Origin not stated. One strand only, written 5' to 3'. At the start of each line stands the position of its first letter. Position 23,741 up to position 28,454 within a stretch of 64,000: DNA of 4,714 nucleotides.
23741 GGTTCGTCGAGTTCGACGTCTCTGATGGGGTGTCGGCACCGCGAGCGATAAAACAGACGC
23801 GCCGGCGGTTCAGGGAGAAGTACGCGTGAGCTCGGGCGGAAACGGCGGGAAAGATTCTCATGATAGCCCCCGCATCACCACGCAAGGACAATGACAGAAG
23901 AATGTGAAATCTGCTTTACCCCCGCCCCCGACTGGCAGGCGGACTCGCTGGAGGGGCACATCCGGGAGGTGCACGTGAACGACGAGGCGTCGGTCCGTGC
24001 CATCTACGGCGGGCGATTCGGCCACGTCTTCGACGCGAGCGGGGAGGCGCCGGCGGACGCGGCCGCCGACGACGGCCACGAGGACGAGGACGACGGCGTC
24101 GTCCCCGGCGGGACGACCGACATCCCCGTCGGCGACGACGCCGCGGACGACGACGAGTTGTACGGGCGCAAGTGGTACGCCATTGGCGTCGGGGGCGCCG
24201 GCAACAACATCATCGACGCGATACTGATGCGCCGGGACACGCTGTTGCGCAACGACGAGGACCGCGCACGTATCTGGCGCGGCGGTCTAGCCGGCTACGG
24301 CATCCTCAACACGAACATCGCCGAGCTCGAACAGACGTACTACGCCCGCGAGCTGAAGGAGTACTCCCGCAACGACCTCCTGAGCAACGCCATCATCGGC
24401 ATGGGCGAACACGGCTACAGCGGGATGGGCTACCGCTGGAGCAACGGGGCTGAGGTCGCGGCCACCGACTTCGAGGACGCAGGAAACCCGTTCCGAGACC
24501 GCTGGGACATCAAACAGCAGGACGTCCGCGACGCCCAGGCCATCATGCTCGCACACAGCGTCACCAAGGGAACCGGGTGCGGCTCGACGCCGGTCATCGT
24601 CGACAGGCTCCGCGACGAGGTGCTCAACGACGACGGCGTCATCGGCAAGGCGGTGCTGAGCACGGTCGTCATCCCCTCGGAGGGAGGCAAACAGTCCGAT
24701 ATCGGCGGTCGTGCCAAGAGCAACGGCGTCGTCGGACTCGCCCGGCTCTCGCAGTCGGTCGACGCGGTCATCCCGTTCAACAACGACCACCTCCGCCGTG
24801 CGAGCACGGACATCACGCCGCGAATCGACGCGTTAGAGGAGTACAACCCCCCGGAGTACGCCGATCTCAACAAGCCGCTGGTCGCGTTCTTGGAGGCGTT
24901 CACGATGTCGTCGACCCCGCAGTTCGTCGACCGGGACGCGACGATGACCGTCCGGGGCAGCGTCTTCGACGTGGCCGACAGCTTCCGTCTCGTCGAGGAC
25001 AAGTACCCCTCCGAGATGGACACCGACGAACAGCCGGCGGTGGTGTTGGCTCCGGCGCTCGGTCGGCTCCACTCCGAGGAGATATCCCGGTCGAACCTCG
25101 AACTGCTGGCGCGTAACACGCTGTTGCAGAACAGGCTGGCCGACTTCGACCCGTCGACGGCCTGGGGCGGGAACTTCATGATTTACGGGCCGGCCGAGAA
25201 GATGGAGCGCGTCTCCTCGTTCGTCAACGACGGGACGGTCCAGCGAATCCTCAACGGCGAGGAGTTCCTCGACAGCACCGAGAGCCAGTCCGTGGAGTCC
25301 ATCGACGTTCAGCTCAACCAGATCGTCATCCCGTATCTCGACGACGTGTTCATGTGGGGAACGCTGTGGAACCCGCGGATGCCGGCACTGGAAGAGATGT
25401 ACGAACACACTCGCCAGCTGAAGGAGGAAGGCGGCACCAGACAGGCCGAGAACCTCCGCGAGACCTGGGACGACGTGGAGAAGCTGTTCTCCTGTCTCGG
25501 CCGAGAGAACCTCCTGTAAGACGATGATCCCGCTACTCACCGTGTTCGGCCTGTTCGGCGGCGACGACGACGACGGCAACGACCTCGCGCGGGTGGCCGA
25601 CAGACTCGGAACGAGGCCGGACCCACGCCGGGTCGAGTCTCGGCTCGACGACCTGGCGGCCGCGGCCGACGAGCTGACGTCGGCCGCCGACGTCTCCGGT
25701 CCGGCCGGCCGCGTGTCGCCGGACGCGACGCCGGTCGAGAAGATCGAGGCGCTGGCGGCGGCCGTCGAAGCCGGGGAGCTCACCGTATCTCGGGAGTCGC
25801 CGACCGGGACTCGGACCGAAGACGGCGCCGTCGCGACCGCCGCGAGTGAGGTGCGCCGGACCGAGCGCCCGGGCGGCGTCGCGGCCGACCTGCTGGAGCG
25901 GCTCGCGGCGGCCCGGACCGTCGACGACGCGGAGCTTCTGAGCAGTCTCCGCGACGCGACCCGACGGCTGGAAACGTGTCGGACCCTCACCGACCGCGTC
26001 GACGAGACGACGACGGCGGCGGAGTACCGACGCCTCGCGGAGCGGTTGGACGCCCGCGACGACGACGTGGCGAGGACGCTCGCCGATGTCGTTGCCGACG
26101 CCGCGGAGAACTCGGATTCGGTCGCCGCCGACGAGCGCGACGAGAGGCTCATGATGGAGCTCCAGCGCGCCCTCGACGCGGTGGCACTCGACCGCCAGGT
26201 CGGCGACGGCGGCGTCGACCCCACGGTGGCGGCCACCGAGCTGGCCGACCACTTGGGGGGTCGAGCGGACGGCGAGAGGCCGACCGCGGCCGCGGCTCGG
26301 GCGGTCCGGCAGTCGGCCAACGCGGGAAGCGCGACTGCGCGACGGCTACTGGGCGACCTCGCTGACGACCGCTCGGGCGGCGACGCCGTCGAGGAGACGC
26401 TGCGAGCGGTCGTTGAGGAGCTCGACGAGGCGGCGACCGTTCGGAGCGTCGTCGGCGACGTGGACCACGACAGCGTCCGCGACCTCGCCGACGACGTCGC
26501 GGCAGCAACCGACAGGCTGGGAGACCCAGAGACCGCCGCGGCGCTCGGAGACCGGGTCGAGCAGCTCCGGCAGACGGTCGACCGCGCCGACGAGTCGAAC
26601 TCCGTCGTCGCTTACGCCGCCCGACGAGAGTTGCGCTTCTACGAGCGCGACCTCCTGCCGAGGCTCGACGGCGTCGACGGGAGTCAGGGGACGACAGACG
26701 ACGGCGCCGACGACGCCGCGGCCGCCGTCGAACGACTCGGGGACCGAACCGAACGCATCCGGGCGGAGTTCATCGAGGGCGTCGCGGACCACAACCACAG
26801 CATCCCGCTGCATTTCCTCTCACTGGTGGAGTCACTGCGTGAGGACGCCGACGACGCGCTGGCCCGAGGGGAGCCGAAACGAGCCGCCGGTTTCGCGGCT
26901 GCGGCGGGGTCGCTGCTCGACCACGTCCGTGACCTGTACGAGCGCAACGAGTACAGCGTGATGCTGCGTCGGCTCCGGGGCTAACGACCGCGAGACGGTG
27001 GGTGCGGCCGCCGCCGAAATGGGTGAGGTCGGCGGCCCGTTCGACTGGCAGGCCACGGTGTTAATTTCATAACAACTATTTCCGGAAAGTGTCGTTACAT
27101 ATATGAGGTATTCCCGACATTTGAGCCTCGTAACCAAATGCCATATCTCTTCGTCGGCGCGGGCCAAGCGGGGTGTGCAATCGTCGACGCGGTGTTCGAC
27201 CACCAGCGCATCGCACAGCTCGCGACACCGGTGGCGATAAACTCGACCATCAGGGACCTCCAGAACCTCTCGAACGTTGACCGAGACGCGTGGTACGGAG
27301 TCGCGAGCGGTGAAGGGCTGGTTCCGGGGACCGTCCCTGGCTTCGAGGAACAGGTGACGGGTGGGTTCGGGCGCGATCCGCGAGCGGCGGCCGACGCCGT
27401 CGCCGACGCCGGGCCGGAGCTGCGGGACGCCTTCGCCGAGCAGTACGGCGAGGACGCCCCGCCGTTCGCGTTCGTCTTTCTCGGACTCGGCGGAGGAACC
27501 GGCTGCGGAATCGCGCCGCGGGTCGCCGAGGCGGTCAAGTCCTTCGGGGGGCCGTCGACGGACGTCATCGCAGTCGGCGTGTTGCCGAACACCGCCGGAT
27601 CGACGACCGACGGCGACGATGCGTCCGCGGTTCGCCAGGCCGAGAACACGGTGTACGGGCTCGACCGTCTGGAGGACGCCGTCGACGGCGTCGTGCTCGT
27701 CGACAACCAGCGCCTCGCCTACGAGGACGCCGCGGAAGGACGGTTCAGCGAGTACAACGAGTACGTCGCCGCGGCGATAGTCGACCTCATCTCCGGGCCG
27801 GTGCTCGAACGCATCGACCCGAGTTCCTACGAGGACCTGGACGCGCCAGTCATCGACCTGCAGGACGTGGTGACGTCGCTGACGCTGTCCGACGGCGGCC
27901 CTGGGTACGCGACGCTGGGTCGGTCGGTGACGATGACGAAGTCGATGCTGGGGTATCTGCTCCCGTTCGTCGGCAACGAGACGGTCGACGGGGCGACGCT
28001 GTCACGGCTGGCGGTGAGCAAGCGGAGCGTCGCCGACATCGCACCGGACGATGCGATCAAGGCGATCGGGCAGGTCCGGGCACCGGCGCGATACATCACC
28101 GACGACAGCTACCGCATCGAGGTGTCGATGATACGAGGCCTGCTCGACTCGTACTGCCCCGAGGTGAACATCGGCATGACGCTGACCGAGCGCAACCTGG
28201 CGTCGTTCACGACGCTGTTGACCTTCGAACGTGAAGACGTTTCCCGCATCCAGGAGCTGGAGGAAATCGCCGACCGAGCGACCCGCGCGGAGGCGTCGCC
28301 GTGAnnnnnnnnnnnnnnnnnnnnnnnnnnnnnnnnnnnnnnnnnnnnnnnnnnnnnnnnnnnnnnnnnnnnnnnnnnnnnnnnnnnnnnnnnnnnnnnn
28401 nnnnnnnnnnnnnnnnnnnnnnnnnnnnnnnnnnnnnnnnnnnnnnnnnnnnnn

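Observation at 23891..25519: Tubulin/FtsZ-like protein fused to an N-terminal C2H2-like zinc finger, with a degenerate T4 signature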

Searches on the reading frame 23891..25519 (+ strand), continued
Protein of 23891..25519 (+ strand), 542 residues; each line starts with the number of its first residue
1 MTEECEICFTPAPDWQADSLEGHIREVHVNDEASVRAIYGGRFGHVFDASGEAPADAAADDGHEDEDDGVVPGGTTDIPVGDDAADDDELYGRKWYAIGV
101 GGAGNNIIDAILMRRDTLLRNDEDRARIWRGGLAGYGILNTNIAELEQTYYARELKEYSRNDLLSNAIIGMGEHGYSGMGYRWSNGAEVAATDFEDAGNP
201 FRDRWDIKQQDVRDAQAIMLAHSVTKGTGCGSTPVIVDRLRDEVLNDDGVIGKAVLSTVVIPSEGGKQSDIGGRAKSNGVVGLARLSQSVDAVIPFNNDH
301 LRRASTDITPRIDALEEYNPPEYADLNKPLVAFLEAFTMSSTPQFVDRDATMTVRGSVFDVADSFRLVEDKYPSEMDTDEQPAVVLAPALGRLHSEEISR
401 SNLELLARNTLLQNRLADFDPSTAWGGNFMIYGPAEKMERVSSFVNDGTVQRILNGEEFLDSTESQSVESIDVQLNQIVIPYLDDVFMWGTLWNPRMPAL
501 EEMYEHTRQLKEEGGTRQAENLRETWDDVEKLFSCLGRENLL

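Call 86: search_protein_families(library=ncbifam, proteins=[P0159, P0176, P0180, P0186, P0193, P0210, P0157], max_evalue=0.00001)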
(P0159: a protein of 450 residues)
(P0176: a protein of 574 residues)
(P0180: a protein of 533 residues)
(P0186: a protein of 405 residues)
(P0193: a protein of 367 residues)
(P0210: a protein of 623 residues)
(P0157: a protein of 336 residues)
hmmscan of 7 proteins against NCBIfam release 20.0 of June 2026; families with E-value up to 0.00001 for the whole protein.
P0159 (450 aa): 1 family
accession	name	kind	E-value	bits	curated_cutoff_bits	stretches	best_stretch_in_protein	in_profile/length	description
TIGR00065.1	ftsZ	equivalog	3.8e-94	315.9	295.2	1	7-332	12-330/353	cell division protein FtsZ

P0176 (574 aa): 1 family
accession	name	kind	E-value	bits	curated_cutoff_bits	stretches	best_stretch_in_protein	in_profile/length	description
TIGR00065.1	ftsZ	equivalog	7.3e-73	245.9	295.2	1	132-458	12-328/353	cell division protein FtsZ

P0180 (533 aa): 1 family
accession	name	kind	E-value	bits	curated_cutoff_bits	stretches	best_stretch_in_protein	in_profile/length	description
TIGR00065.1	ftsZ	equivalog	6.6e-76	255.9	295.2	1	88-400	7-309/353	cell division protein FtsZ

P0186 (405 aa): 1 family
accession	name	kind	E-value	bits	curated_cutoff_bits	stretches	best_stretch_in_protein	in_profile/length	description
TIGR00065.1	ftsZ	equivalog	1e-95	321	295.2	1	8-336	9-334/353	cell division protein FtsZ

P0193 (367 aa): 2 families
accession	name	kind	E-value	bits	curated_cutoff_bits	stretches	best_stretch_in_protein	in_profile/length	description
TIGR00065.1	ftsZ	equivalog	4.3e-89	299.3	295.2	1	3-324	16-341/353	cell division protein FtsZ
NF045859.1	glide_P42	exception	7.4e-07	28.4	280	1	7-352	10-357/365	gliding machinery protein P42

P0210 (623 aa): 1 family
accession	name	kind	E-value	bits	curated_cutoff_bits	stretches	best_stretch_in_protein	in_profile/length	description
TIGR00065.1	ftsZ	equivalog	3.4e-66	224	295.2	1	139-453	14-324/353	cell division protein FtsZ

P0157 (336 aa): 1 family
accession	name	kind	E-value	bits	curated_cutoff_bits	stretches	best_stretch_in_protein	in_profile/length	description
TIGR00065.1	ftsZ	equivalog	5.2e-82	276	295.2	1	6-329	11-334/353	cell division protein FtsZ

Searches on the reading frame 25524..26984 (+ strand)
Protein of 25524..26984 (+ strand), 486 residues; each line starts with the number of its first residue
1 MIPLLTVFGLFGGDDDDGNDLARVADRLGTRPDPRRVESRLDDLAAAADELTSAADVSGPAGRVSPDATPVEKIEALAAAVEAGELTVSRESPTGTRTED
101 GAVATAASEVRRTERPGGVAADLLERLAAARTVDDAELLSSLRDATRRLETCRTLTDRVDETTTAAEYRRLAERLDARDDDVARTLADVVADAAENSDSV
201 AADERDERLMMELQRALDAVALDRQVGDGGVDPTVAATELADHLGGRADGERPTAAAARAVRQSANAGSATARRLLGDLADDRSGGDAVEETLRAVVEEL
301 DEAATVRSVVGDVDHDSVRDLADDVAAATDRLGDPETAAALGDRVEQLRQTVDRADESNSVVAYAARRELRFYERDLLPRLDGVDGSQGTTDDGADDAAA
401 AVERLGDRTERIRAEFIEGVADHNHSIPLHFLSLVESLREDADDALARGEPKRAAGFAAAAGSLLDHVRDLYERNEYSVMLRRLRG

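Call 3: search_protein_families(library=pfam, proteins=[window:25524-26984:+], max_evalue=1)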
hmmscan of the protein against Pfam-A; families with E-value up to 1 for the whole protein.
window:25524-26984:+ (486 aa): 1 family
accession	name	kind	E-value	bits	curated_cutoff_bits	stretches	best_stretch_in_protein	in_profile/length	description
PF19908.4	DUF6381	-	0.071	13.3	26.6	1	318-359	14-55/62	Family of unknown function (DUF6381)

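Call 4: search_protein_families(library=ncbifam, proteins=[window:25524-26984:+], max_evalue=1)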
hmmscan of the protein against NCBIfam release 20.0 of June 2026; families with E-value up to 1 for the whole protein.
window:25524-26984:+ (486 aa): 2 families
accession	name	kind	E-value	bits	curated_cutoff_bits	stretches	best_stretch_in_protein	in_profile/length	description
NF033916.0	antiphage_ZorA_3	subfamily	0.091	11.6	250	1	255-418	306-451/509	anti-phage ZorAB system protein ZorA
NF008070.2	PRK10807.1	equivalog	0.13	10.9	525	1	123-218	424-517/542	intermembrane transport protein PqiB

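Call 32: search_protein_families(library=padloc, proteins=[window:25524-26984:+], max_evalue=0.01)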
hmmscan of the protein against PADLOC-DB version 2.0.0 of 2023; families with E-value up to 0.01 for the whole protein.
window:25524-26984:+ (486 aa): 0 families

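Call 72: search_solved_structures(query=window:25524-26984:+, max_evalue=1)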
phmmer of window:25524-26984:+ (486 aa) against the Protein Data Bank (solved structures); distinct sequences matched with E-value up to 1: 0.

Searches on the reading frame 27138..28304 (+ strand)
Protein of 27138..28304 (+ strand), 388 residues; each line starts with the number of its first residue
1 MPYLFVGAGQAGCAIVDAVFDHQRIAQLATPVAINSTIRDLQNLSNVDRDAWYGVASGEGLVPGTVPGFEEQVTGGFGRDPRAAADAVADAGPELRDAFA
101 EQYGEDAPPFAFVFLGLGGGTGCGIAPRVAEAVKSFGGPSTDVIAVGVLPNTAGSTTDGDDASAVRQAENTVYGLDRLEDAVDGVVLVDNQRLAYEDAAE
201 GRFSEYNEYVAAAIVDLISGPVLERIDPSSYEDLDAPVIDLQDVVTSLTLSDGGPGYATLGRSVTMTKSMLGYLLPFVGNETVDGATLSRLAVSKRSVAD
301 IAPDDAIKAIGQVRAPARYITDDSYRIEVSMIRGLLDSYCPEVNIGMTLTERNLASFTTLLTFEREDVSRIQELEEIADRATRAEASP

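Call 3: search_protein_families(library=pfam, proteins=[window:27138-28304:+], max_evalue=1)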
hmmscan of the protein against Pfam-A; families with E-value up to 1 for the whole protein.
window:27138-28304:+ (388 aa): 2 families
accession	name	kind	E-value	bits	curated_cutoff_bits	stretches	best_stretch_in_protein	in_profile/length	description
PF00091.31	Tubulin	-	1.2e-12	48.9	33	1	5-193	4-185/190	Tubulin/FtsZ family, GTPase domain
PF13809.12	Tubulin_2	-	0.0096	15.6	27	1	95-156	146-214/356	Tubulin like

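Call 4: search_protein_families(library=ncbifam, proteins=[window:27138-28304:+], max_evalue=1)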
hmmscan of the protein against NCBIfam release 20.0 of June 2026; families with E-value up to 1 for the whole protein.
window:27138-28304:+ (388 aa): 1 family
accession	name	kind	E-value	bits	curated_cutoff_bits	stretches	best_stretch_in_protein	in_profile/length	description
TIGR00065.1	ftsZ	equivalog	4.4e-13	49.3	295.2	1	6-227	23-215/353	cell division protein FtsZ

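Call 32: search_protein_families(library=padloc, proteins=[window:27138-28304:+], max_evalue=0.01)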
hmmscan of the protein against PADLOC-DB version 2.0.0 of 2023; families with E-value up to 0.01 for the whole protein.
window:27138-28304:+ (388 aa): 0 families
